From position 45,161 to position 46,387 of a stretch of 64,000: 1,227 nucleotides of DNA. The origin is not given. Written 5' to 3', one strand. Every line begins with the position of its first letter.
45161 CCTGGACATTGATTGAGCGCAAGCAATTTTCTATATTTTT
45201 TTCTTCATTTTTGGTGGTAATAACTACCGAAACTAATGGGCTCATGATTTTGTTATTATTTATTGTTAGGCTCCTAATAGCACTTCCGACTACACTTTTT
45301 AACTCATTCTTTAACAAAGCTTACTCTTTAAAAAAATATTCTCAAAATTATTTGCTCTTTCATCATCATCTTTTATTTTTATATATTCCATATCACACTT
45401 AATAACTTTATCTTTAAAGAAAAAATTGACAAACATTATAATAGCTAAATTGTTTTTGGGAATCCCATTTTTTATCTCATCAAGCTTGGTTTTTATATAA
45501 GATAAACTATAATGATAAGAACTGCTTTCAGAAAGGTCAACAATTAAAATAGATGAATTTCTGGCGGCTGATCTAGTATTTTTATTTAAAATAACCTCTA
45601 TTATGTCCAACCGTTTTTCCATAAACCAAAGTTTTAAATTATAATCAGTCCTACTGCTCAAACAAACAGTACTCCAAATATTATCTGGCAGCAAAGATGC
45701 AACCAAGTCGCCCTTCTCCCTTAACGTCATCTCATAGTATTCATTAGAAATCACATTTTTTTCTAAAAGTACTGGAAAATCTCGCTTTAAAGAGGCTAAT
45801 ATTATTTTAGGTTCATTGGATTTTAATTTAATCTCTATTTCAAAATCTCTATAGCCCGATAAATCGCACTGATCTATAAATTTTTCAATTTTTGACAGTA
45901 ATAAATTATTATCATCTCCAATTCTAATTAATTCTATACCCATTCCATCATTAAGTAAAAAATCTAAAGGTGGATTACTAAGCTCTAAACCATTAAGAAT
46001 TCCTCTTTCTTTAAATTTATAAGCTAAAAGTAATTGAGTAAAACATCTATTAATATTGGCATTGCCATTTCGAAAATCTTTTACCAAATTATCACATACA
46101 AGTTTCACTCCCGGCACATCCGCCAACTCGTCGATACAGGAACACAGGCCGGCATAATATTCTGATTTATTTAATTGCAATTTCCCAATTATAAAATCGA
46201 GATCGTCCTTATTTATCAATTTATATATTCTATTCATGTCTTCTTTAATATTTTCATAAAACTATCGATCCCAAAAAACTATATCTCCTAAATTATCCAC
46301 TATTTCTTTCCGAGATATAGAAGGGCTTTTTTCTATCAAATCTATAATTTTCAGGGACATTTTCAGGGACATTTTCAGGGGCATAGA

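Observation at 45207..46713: Three copies of the same GT2 5' end (one intact gene, two 13-15-codon stubs) bracket an orphan gene and repeat arrays: a gene-replacement hotspot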

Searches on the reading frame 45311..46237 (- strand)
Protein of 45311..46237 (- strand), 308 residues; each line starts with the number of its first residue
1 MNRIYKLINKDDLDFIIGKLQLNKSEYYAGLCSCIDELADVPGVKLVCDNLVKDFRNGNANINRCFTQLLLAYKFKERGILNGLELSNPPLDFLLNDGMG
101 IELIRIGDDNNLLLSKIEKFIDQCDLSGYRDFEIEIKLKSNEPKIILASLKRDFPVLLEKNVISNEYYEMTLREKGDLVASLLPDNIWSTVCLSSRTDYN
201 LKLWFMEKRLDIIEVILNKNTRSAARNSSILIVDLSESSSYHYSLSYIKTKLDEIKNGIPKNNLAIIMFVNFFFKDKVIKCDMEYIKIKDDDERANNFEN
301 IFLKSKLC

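Call 7: search_protein_families(library=pfam, proteins=[window:45311-46237:-], max_evalue=0.01)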
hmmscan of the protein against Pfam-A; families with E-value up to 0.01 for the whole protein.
window:45311-46237:- (308 aa): 0 families

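Call 9: find_encoding_contigs(protein=window:45311-46237:-, flank=10000, max_places=10)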
Protein window:45311-46237:- (308 aa): 3 contigs read that carry it; 2 places shown.
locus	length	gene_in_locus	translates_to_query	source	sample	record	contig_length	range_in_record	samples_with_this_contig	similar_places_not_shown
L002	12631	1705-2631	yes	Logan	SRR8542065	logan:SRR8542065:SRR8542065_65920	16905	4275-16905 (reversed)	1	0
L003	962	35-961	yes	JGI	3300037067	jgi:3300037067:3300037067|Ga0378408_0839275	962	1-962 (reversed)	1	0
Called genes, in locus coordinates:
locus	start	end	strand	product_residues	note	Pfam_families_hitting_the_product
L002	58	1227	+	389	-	PF13173:AAA_14, PF13635:DUF4143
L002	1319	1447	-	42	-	-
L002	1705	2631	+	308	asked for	-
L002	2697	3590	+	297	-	PF00535:Glycos_transf_2, PF10111:Glyco_tranf_2_2, PF13641:Glyco_tranf_2_3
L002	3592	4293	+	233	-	PF01209:Ubie_methyltran, PF06325:PrmA, PF13489:Methyltransf_23, PF02353:CMAS, PF13847:Methyltransf_31, PF08241:Methyltransf_11, PF08242:Methyltransf_12, PF13649:Methyltransf_25, +4 more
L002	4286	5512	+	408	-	PF00534:Glycos_transf_1, PF13692:Glyco_trans_1_4, PF13524:Glyco_trans_1_2 (weak)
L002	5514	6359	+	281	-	PF01209:Ubie_methyltran, PF13489:Methyltransf_23, PF13847:Methyltransf_31, PF08241:Methyltransf_11, PF08242:Methyltransf_12, PF13649:Methyltransf_25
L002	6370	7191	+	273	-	PF08241:Methyltransf_11 (weak)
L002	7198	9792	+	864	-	-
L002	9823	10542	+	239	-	PF01066:CDP-OH_P_transf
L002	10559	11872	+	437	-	PF01467:CTP_transf_like, PF13714:PEP_mutase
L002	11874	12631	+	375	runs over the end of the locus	PF02776:TPP_enzyme_N, PF02775:TPP_enzyme_C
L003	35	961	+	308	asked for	?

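Call 28: find_homologous_proteins(query=window:45311-46237:-, max_evalue=0.001)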
Query window:45311-46237:- (308 aa): 5 proteins with E <= 0.001 among 2343 candidates.
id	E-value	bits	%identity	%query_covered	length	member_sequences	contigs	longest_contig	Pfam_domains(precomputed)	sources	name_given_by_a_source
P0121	5.6e-197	671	100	100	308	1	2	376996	-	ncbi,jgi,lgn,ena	ncbi:MAG: hypothetical protein WC545_00245 [Patescibacteria group bacterium]|jgi:hypothetical protei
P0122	5.0e-158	543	80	100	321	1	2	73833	-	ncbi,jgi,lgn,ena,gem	-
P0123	3.6e-157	541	80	100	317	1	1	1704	-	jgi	jgi:hypothetical protein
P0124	8.3e-99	349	58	99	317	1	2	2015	-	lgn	-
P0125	5.5e-93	330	54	99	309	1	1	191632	-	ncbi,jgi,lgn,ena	ncbi:MAG: hypothetical protein WC456_01340 [Patescibacteria group bacterium]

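Call 36: find_encoding_contigs(protein=P0122, flank=7000, max_places=4)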
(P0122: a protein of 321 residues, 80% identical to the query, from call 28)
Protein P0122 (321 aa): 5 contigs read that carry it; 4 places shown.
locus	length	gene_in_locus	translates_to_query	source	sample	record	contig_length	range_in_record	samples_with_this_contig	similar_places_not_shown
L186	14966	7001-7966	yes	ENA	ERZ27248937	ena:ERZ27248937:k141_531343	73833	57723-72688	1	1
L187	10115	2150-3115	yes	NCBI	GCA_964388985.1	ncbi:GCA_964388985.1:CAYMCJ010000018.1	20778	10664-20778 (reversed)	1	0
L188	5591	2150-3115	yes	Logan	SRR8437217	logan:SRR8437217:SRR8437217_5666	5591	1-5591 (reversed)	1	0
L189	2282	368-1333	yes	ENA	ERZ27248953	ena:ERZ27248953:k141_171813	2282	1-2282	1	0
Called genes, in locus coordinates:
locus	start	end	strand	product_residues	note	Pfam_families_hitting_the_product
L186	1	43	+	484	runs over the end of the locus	PF00005:ABC_tran, PF02463:SMC_N (faint), PF03193:RsgA_GTPase (faint), PF13191:AAA_16 (faint), PF13401:AAA_22 (faint), PF13555:AAA_29 (faint), PF20720:nSTAND3 (faint), PF00005:ABC_tran, +3 more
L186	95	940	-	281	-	PF02498:Bro-N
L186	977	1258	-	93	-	PF13310:Virulence_RhuM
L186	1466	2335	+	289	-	PF03446:NAD_binding_2 (faint), PF03721:UDPG_MGDP_dh_N, PF00984:UDPG_MGDP_dh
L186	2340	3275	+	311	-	PF01073:3Beta_HSD, PF01370:Epimerase, PF02719:Polysacc_synt_2 (faint), PF04321:RmlD_sub_bind (weak), PF07993:NAD_binding_4 (faint), PF16363:GDP_Man_Dehyd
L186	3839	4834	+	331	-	PF17761:DUF1016_N, PF06250:YhcG_C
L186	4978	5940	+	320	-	PF00535:Glycos_transf_2, PF10111:Glyco_tranf_2_2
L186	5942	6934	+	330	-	PF00106:adh_short (faint), PF01073:3Beta_HSD, PF01370:Epimerase, PF02719:Polysacc_synt_2, PF04321:RmlD_sub_bind, PF07993:NAD_binding_4 (faint), PF16363:GDP_Man_Dehyd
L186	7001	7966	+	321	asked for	-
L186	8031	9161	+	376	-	PF13439:Glyco_transf_4, PF13477:Glyco_trans_4_2, PF13579:Glyco_trans_4_4, PF00534:Glycos_transf_1, PF13692:Glyco_trans_1_4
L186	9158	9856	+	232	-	PF13489:Methyltransf_23, PF13649:Methyltransf_25, PF13847:Methyltransf_31, PF08241:Methyltransf_11, PF08242:Methyltransf_12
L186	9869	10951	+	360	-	PF13439:Glyco_transf_4 (weak), PF00534:Glycos_transf_1, PF13692:Glyco_trans_1_4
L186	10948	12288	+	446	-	PF27533:CapK_C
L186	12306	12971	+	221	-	PF13489:Methyltransf_23, PF08241:Methyltransf_11, PF08242:Methyltransf_12, PF13649:Methyltransf_25, PF13847:Methyltransf_31 (faint)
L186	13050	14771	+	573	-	PF05711:TylF, PF13578:Methyltransf_24, PF00535:Glycos_transf_2, PF10111:Glyco_tranf_2_2, PF13641:Glyco_tranf_2_3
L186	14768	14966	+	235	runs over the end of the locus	PF08241:Methyltransf_11 (weak)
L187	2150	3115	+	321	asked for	-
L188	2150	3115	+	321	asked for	-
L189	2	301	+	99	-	?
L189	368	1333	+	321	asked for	-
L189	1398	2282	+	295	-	?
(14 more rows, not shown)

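Call 50: search_protein_families(library=pfam, proteins=[L186:3839-4834:+], max_evalue=0.01)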
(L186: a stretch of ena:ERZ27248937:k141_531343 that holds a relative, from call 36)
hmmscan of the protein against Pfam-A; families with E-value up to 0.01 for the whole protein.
L186:3839-4834:+ (331 aa): 5 families
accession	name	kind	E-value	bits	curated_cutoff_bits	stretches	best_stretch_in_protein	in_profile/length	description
PF06250.17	YhcG_C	-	2.6e-45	154.5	32.5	1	174-321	1-148/157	YhcG PDDEXK nuclease domain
PF17761.7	DUF1016_N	-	3.9e-33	114.9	32.8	1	26-153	2-137/137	DUF1016 N-terminal domain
PF13588.12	HSDR_N_2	-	0.0056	17.2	25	1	206-273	11-79/110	Type I restriction enzyme R protein N terminus (HSDR_N)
PF25749.1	SPO1_gp41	-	0.0057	17.3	27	0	132-267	4-125/140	Phage SPO1 gene 41 protein family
PF04313.20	HSDR_N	-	0.0071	16.6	25.1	0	169-253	73-146/198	Type I restriction enzyme R protein N terminus (HSDR_N)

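Call 51: search_protein_families(library=padloc, proteins=[window:45311-46237:-], max_evalue=0.01)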
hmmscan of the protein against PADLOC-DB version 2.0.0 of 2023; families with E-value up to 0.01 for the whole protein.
window:45311-46237:- (308 aa): 0 families

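Call 63: predict_structure(alignment_id=A1)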
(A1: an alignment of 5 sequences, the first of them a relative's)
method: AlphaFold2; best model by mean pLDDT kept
length: 308 residues; sequences in the alignment: 5
mean_pLDDT: 48.5   pTM: 0.33
mean pLDDT of the five models: 48.5, 44.6, 42.6, 39.5, 35.9
residues with pLDDT >= 90: 0; 70-90: 40; 50-70: 94; < 50: 174
segments of 3 or more residues with pLDDT < 50: 82-114, 116-143, 161-249, 269-280, 306-308
pLDDT, mean of each block of 10 residues (from residue 1): 75 77 56 77 73 73 57 56 41 38 31 49 41 41 49 53 42 34 25 26 29 28 31 41 43 56 53 41 58 62 48
secondary structure, 60 per line:
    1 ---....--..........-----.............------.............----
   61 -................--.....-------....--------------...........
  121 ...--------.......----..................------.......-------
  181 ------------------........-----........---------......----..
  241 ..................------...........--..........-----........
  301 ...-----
elements in order: H4-7 H10-19 H25-37 H44-56 H62-77 H80-84 H92-95 H110-123 E132-138 H143-160 E167-173 E199-206 H212-219 E229-234 E239-244 H245-258 E265-275 E278-287 H293-303

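Call 65: search_solved_structures(query=A1, max_evalue=10)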
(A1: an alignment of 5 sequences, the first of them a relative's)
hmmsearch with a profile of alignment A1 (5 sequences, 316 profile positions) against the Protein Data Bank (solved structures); distinct sequences matched with E-value up to 10: 2.
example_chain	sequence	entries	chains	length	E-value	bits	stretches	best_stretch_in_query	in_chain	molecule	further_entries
5lg9_A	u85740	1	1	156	0.11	15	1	13-63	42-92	Uncharacterized protein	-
8r79_A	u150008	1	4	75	0.82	12.1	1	26-59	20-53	E3 ubiquitin-protein ligase DTX3L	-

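Call 70: search_protein_representatives(alignment_id=A1)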
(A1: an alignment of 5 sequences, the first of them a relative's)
Query: 5 sequences, 316 profile positions. Proteins with E-value up to 0.001 (for the whole library): 8; up to 1e-10: 8; up to 1e-30: 5. The best 8 are listed.
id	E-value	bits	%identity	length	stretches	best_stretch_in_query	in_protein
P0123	1.2e-178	609.5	-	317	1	3-316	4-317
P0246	1.4e-72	261.0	-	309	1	7-312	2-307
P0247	6.9e-41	156.9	-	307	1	9-311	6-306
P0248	4.0e-35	138.0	-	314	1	9-313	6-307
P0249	6.3e-35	137.3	-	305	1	13-311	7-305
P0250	4.1e-29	118.2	-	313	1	16-305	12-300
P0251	3.9e-22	95.3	-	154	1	169-312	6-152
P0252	1.9e-21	93.1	-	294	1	44-299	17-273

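Call 79: predict_structure(alignment_id=A2)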
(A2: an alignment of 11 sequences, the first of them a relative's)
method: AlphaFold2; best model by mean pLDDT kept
length: 308 residues; sequences in the alignment: 11
mean_pLDDT: 80.6   pTM: 0.71
mean pLDDT of the five models: 80.6, 80.1, 79.6, 78.9, 77.7
residues with pLDDT >= 90: 78; 70-90: 173; 50-70: 52; < 50: 5
segments of 3 or more residues with pLDDT < 50: none
pLDDT, mean of each block of 10 residues (from residue 1): 78 82 70 88 93 81 86 94 86 92 75 79 85 88 83 91 92 76 54 77 72 70 73 74 71 75 82 81 86 90 75
secondary structure, 60 per line:
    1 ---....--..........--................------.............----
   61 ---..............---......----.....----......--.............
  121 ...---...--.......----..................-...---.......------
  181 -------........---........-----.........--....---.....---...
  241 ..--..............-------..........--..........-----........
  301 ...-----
elements in order: H4-7 H10-19 H22-37 H44-56 H64-77 E81-86 E91-95 E100-105 H108-123 E132-138 H143-160 E162-164 E168-174 E188-195 E199-206 H212-220 H223-226 E230-234 H238-242 H245-258 E266-275 E278-287 H293-303

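Call 90: fold_search(model_id=the predicted structure, library=pdb)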
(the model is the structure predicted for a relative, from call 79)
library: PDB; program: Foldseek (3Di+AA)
matches with E <= 10: 1115; with E <= 0.001: 0
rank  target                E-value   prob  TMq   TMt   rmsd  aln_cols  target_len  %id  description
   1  7bl1_DDD              3.9e-02  0.15  0.11  0.17  14.8       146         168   12  human complex II-BATS bound to membrane-attached Rab5a-GTP (released 2021-03-03)
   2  3rwo_A                4.1e-02  0.18  0.11  0.16  12.0        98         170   12  Crystal structure of YPT32 in complex with GDP (released 2011-10-26)
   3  5csl_A                4.1e-02  0.08  0.14  0.04  21.6       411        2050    9  Crystal structure of the 500 kD yeast acetyl-CoA carboxylase holoenzyme dimer (released 2015-10-28)
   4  1tu3_E                6.2e-02  0.20  0.11  0.18  12.8       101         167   13  Crystal Structure of Rab5 complex with Rabaptin5 C-terminal Domain (released 2004-10-05)
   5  8xon_P                6.6e-02  0.07  0.12  0.08  25.7       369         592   11  Cryo-EM structure of the ClpC1:ClpP1P2 degradation complex in Streptomyces hawaiiensis (released 2024-03-27)
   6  5cw5_B                7.0e-02  0.51  0.18  0.22  14.9       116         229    8  Structure of CfBRCC36-CfKIAA0157 complex (QSQ mutant) (released 2015-09-16)
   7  3mjh_C                7.0e-02  0.21  0.11  0.18  11.8        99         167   14  Crystal Structure of Human Rab5A in complex with the C2H2 Zinc Finger of EEA1 (released 2010-05-05)
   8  6olk_A                7.0e-02  0.09  0.16  0.14  22.2       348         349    7  CryoEM structure of PilT4 from Geobacter metallireducens without adding nucleotide: C3ocococ conformation (released 2019-11-20)
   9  1r2q                  7.4e-02  0.20  0.11  0.17  12.4       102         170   13  Crystal Structure of Human Rab5a GTPase Domain at 1.05 A resolution (released 2003-12-23)
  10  5cs4_A                7.8e-02  0.23  0.16  0.13  13.6       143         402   17  Crystal structure of domains AC3-AC5 of yeast acetyl-CoA carboxylase (released 2015-10-28)
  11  1g16_C                8.3e-02  0.14  0.11  0.17  13.2        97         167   10  CRYSTAL STRUCTURE OF SEC4-GDP (released 2000-12-11)
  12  1z07                  8.3e-02  0.13  0.10  0.16  12.9       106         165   10  GppNHp-Bound Rab5c G55Q mutant GTPase (released 2005-07-26)
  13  3mjh_A                8.3e-02  0.12  0.11  0.17  15.1       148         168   11  Crystal Structure of Human Rab5A in complex with the C2H2 Zinc Finger of EEA1 (released 2010-05-05)
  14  5csa_B                8.3e-02  0.11  0.18  0.07  26.1       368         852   10  Crystal structure of domains BT-BCCP-AC1-AC5 of yeast acetyl-CoA carboxylase (released 2015-10-28)
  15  5csk_B                8.8e-02  0.07  0.14  0.04  21.2       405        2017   10  Crystal structure of yeast acetyl-CoA carboxylase, unbiotinylated (released 2015-10-28)
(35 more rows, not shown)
